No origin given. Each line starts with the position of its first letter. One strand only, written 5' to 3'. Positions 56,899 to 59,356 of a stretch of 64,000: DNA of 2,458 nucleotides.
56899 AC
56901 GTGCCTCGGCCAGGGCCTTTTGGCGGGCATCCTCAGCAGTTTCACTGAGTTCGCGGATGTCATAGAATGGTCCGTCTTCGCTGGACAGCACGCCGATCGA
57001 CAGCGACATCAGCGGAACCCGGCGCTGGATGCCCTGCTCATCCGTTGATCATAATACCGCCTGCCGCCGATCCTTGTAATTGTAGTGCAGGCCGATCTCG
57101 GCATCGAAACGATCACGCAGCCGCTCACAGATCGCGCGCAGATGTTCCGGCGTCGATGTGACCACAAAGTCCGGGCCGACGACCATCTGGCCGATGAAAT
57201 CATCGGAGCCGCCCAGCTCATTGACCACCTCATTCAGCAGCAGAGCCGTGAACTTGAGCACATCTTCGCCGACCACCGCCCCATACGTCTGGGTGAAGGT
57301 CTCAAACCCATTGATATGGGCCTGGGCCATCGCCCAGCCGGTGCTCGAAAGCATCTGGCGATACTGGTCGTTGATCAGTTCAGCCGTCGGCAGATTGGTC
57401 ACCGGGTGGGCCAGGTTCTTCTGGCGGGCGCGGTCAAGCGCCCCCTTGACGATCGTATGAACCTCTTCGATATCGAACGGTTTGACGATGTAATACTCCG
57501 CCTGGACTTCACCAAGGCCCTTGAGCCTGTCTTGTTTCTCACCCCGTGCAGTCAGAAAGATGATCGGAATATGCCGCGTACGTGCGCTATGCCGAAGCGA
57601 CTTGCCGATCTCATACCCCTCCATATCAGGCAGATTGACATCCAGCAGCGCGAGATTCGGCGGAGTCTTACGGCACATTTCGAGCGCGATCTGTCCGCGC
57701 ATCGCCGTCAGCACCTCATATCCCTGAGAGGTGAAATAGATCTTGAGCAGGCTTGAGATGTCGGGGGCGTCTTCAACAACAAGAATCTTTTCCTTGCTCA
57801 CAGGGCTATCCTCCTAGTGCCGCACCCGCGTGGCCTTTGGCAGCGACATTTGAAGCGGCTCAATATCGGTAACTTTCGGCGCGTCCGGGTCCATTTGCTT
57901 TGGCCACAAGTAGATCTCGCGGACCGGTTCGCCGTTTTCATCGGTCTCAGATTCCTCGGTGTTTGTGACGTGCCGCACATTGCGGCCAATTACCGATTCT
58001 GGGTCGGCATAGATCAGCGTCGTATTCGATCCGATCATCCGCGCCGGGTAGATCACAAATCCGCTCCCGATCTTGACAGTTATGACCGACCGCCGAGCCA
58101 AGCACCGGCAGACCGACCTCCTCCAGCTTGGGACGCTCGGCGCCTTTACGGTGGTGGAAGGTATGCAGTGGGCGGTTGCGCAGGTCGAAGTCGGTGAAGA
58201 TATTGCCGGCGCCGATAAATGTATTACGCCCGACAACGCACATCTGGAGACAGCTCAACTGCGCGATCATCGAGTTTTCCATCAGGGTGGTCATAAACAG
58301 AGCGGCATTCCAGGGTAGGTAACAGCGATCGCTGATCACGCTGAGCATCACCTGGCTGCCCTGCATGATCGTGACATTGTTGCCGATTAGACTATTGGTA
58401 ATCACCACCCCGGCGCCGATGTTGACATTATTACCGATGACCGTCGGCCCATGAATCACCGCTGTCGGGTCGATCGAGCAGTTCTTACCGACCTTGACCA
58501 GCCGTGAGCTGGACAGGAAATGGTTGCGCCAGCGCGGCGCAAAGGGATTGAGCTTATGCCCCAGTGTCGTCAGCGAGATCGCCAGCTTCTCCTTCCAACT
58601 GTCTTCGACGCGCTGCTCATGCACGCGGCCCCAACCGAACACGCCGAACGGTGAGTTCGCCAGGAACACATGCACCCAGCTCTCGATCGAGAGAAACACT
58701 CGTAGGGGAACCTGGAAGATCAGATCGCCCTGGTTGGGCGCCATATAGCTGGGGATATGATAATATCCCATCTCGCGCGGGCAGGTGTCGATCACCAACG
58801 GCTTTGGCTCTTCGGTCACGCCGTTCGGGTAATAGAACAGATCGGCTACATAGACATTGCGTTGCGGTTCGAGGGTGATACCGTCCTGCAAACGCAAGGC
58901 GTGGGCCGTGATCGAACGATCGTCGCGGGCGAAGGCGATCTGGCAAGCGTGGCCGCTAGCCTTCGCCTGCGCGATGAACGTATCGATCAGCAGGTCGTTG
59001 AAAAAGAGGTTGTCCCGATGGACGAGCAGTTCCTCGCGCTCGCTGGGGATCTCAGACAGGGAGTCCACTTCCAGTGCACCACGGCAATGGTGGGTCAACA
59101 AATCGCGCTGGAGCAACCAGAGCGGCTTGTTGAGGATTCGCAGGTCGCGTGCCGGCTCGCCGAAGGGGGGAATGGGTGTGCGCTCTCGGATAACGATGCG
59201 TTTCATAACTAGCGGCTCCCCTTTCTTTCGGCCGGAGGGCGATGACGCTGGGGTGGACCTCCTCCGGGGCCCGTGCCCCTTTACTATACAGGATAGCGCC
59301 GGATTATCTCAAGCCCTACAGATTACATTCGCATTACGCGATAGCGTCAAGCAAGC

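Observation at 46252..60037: Signalling operon centred on a 3381-aa histidine kinase with ~16 tandem GAF domains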

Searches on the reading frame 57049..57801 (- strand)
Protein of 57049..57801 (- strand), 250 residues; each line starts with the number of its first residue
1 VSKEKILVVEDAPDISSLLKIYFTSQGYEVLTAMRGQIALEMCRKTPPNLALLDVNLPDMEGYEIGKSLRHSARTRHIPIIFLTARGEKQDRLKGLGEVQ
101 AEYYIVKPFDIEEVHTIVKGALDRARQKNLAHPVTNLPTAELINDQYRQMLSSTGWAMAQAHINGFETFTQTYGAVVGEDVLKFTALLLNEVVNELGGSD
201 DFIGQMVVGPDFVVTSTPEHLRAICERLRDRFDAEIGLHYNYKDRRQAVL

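Call 6: search_protein_families(library=pfam, proteins=[window:57049-57801:-], max_evalue=0.01)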
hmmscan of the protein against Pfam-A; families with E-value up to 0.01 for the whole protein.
window:57049-57801:- (250 aa): 1 family
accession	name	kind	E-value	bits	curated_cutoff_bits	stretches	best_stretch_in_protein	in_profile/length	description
PF00072.30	Response_reg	-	1.7e-25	89.8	30.2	1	6-118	1-110/111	Response regulator receiver domain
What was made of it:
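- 56857..57801 (-): Response regulator: receiver plus degenerate GGDEF domain. It is interrupted here by a -1 deletion (about 57062) and a +1 insertion (about 57043), which create an in-frame TGA at 57049-57051. Receiver: Pfam (call 6).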

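Call 74: find_encoding_contigs(protein=window:57052-57801:-, flank=10000, max_places=3)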
Protein seq(250 aa) (250 aa): no gene with exactly this product is on record in the collection.

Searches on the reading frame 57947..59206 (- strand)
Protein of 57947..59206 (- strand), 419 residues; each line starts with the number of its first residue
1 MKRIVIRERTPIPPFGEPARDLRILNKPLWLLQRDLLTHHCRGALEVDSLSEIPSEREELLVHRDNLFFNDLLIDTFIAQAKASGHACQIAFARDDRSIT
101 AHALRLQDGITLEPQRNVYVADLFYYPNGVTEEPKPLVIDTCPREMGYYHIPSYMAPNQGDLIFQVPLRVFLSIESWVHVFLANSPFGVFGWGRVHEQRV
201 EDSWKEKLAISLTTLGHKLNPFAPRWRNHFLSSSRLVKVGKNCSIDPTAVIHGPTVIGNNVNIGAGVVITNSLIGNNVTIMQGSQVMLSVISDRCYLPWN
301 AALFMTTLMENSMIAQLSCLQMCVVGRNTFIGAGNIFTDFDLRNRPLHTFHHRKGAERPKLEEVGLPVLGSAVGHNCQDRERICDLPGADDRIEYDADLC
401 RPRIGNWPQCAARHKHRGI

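Call 6: search_protein_families(library=pfam, proteins=[window:57947-59206:-], max_evalue=0.01)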
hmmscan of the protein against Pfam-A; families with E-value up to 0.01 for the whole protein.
window:57947-59206:- (419 aa): 4 families
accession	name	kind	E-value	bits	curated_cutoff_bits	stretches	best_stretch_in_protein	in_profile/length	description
PF00132.30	Hexapep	-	1.2e-13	50.6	27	1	237-271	2-36/36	Bacterial transferase hexapeptide (six repeats)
PF25084.1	LbH_EIF2B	-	1.4e-10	41.6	54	1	237-300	22-84/105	EIF2B subunit epsilon LbH domain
PF24894.1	Hexapep_GlmU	-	7.8e-05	23.2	23.3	1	268-334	15-80/104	GlmU-like, C-terminal hexapeptide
PF25087.1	GMPPB_C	-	0.00016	21.8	39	1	242-313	4-75/110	GMPPB C-terminal domain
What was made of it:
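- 57814..59206 (-): Hexapeptide-repeat (left-handed beta-helix) protein with an N-terminal domain that resembles a nucleotidyltransferase. One frameshift near 58073. Pfam Hexapep, LbH_EIF2B and GMPPB_C (call 6).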

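Call 75: find_encoding_contigs(protein=window:57947-59206:-, flank=10000, max_places=3)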
Protein window:57947-59206:- (419 aa): no gene with exactly this product is on record in the collection.
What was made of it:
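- Tried and rejected: Exact-match look-ups of the truncated window proteins found nothing (calls 74, 75).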
